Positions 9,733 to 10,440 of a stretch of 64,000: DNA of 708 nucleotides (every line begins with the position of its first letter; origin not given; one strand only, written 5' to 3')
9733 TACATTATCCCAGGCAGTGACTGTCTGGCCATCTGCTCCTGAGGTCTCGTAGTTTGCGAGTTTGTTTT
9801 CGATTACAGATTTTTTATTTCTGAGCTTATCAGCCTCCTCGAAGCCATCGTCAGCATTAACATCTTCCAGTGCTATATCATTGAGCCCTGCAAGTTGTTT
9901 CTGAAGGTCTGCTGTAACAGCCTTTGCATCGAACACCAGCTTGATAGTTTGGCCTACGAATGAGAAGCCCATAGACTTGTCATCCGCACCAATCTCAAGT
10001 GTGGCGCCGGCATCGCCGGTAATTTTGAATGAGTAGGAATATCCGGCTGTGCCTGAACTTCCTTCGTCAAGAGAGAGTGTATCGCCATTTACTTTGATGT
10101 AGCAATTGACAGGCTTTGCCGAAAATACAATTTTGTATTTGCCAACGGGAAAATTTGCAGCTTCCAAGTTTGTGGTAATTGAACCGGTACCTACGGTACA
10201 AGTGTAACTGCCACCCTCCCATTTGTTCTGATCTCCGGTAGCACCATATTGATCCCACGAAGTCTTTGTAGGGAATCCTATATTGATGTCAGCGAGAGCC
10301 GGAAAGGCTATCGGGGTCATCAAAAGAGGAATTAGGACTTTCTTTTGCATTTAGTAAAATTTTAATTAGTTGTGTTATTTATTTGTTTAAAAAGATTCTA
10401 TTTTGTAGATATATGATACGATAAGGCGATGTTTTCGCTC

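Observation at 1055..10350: Paired giant helical-repeat surface proteins with complementary cohesin-like and dockerin modules and T9SS-like tails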

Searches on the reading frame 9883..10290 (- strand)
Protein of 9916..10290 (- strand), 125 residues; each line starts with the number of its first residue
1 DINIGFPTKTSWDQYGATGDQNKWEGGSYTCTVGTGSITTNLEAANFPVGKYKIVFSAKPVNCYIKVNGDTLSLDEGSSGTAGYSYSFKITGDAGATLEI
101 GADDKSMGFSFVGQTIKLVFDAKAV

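Call 9: search_protein_families(library=pfam, proteins=[window:9916-10290:-], max_evalue=10)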
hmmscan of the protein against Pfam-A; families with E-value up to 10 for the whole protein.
seq(125 aa): 1 family
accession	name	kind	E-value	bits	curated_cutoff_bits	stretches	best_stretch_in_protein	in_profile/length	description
PF22966.1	INTS7_C_plants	-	0.21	11.6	27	1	34-74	124-160/172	Integrator complex subunit 7, C-terminal domain in plants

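Call 75: search_solved_structures(query=A5, max_evalue=10, show_alignments=2)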
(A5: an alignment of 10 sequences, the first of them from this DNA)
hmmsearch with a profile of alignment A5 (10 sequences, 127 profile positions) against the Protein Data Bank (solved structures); distinct sequences matched with E-value up to 10: 18.
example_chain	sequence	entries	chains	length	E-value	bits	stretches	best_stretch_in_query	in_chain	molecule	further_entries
7mjr_A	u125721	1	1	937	0.0035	20.4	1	44-98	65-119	Vip4Da1 protein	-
3mw4_A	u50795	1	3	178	0.024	17.7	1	30-101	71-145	Neurexin-2-beta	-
5iku_A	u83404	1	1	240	0.077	16.1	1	58-96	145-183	Collagenase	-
4hpk_A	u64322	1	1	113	0.11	15.6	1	58-96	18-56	Collagenase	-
1nqj_A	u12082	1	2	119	0.12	15.4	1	58-96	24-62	class 1 collagenase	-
4hpk_B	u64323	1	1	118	0.13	15.4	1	58-96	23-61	Collagenase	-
9ygm_Lf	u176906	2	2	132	0.13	15.4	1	23-67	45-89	60S ribosomal protein eL32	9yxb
1nqd_A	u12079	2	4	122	0.14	15.3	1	58-96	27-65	class 1 collagenase | Collagenase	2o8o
5wk1_X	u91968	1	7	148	0.24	14.5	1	18-91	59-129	Capsid Stabilizing Protein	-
1ver_A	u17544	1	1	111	0.38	13.9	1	47-102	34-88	New Antigen Receptor variable domain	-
1ves_A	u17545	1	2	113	0.77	12.9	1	47-100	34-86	New Antigen Receptor variable domain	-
3moq_A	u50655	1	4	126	0.86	12.7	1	47-100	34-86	New antigen receptor variable domain,P3(40) peptide from Amyloid beta A4 protein,New antig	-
2z8w_C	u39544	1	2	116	0.98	12.5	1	47-100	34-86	New antigen receptor variable domain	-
2z8v_C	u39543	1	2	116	1.1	12.4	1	47-100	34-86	New antigen receptor variable domain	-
6w1c_E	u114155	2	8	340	1.3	12.1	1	56-108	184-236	E2 glycoprotein | Spike glycoprotein E2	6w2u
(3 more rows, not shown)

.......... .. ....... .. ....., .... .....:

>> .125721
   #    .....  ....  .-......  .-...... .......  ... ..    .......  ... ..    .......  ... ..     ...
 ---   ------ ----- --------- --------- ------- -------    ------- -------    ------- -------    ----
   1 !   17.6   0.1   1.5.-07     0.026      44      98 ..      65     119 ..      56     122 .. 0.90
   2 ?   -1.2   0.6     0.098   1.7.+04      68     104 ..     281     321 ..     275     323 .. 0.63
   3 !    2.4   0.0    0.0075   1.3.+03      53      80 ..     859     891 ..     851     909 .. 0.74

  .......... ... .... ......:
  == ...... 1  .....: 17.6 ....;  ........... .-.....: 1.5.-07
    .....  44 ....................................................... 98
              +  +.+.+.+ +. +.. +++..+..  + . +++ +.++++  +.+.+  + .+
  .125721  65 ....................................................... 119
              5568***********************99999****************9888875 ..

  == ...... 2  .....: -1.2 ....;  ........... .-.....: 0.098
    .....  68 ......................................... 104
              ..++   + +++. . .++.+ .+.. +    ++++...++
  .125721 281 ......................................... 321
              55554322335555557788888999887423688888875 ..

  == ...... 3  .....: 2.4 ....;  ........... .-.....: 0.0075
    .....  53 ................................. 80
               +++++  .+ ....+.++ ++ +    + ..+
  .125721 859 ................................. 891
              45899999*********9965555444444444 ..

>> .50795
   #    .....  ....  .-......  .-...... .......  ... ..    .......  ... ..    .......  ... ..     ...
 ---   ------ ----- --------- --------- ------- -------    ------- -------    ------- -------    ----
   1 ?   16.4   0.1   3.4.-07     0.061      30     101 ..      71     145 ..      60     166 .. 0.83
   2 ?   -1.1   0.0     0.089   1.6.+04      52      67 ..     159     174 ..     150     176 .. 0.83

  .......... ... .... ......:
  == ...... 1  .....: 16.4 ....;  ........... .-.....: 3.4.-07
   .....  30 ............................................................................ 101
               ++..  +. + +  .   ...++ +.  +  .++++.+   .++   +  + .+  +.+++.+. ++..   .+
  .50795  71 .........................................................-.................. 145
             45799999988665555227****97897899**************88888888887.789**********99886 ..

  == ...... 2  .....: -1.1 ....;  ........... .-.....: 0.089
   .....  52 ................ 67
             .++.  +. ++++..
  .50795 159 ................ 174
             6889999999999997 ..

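Call 76: search_protein_families(library=pfam, alignment_id=A5, max_evalue=1)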
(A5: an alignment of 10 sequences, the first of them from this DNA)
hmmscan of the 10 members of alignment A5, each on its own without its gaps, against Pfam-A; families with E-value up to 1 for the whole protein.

A. member 1, seq(136 aa): 1 family
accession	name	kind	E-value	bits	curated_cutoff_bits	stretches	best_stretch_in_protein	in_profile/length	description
PF22966.1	INTS7_C_plants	-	0.24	11.4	27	1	34-74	124-160/172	Integrator complex subunit 7, C-terminal domain in plants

B. families by the number of members that match (of 10 scanned): 40 families (the first 25 are shown)
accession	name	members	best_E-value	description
PF14344.12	DUF4397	3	4e-06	Domain of unknown function (DUF4397)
PF07691.17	PA14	2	0.004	PA14 domain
PF16405.10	DUF5013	2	0.028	Domain of unknown function (DUF5013)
PF13464.11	RodZ_C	2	0.03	RodZ C-terminal domain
PF07495.19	Y_Y_Y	2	0.058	Y_Y_Y domain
PF12733.13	Cadherin-like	2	0.11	Cadherin-like beta sandwich domain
PF17957.7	Big_7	2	0.15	Bacterial Ig domain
PF08526.16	PAD_N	1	0.0022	Protein-arginine deiminase (PAD) N-terminal domain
PF14054.11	DUF4249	1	0.0029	Domain of unknown function (DUF4249)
PF21601.3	GldM_2nd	1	0.0032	GldM second domain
PF13620.12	CarboxypepD_reg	1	0.0054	Carboxypeptidase regulatory-like domain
PF14900.11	DUF4493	1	0.0072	Domain of unknown function (DUF4493)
PF25235.1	DUF7850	1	0.0094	Domain of unknown function (DUF7850)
PF02369.22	Big_1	1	0.011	Bacterial Ig-like domain (group 1)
PF09134.16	Invasin_D3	1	0.014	Invasin, domain 3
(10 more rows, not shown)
